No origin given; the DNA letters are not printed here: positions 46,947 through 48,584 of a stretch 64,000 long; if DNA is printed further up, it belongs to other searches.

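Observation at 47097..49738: Zn-ribbon/HEPN-like protein followed by a Schlafen/AlbA_2 protein may be a two-gene RNA-targeting module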

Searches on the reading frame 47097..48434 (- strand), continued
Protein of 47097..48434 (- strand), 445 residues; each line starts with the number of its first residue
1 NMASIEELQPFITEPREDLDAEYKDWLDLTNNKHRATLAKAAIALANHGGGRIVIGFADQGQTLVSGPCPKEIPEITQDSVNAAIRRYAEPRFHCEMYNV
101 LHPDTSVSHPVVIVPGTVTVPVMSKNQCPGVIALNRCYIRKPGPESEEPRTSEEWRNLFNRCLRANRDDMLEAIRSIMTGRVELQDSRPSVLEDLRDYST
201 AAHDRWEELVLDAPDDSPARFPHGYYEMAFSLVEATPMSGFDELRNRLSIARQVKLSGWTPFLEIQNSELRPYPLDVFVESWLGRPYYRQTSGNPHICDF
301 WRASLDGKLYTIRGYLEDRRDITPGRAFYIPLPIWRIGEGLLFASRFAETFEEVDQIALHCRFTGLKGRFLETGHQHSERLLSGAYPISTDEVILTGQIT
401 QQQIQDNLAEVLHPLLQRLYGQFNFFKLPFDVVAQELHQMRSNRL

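Call 75: get_annotated_region(hit=H2, flank=6000)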
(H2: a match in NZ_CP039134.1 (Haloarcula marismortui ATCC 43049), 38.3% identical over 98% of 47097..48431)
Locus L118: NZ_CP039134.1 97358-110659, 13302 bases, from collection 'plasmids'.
description: Haloarcula marismortui ATCC 43049 plasmid pHMA155, complete sequence
organism: Haloarcula marismortui ATCC 43049 (NCBI taxid 272569)
taxonomy: Archaea; Euryarchaeota; Halobacteria; Halobacteriales; Haloarculaceae; Haloarcula; Haloarcula marismortui; Haloarcula marismortui ATCC 43049
host: -; source: Cell culture; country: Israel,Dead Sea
typing (MOB-suite, as given by PLSDB): non-mobilizable
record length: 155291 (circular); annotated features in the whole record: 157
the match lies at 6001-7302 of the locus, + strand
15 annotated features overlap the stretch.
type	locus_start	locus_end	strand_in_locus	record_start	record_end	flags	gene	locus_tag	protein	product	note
CDS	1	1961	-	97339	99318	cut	-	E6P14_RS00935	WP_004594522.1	hypothetical protein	-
CDS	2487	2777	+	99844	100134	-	-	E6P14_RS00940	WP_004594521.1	hypothetical protein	-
CDS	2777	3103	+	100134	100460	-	-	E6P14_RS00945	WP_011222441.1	hypothetical protein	-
CDS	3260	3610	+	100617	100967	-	-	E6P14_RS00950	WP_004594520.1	hypothetical protein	-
CDS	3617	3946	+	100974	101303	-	-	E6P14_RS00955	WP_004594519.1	hypothetical protein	-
CDS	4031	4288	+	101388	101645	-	-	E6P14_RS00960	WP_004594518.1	HalOD1 output domain-containing protein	-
CDS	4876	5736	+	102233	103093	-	-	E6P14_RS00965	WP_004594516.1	hypothetical protein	-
CDS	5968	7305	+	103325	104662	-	-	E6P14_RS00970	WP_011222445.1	ATP-binding protein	-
CDS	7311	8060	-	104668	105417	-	-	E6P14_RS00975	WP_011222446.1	hypothetical protein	-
CDS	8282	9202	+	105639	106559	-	-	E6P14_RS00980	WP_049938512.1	transcription initiation factor IIB family protein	-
CDS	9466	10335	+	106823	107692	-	-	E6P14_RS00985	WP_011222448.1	hypothetical protein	-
CDS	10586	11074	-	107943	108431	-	-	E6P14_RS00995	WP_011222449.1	hypothetical protein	-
CDS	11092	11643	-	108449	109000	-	-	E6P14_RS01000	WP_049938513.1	hypothetical protein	-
CDS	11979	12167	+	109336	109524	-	-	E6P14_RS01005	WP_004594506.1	hypothetical protein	-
CDS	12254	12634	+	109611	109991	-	-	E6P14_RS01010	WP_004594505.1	hypothetical protein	-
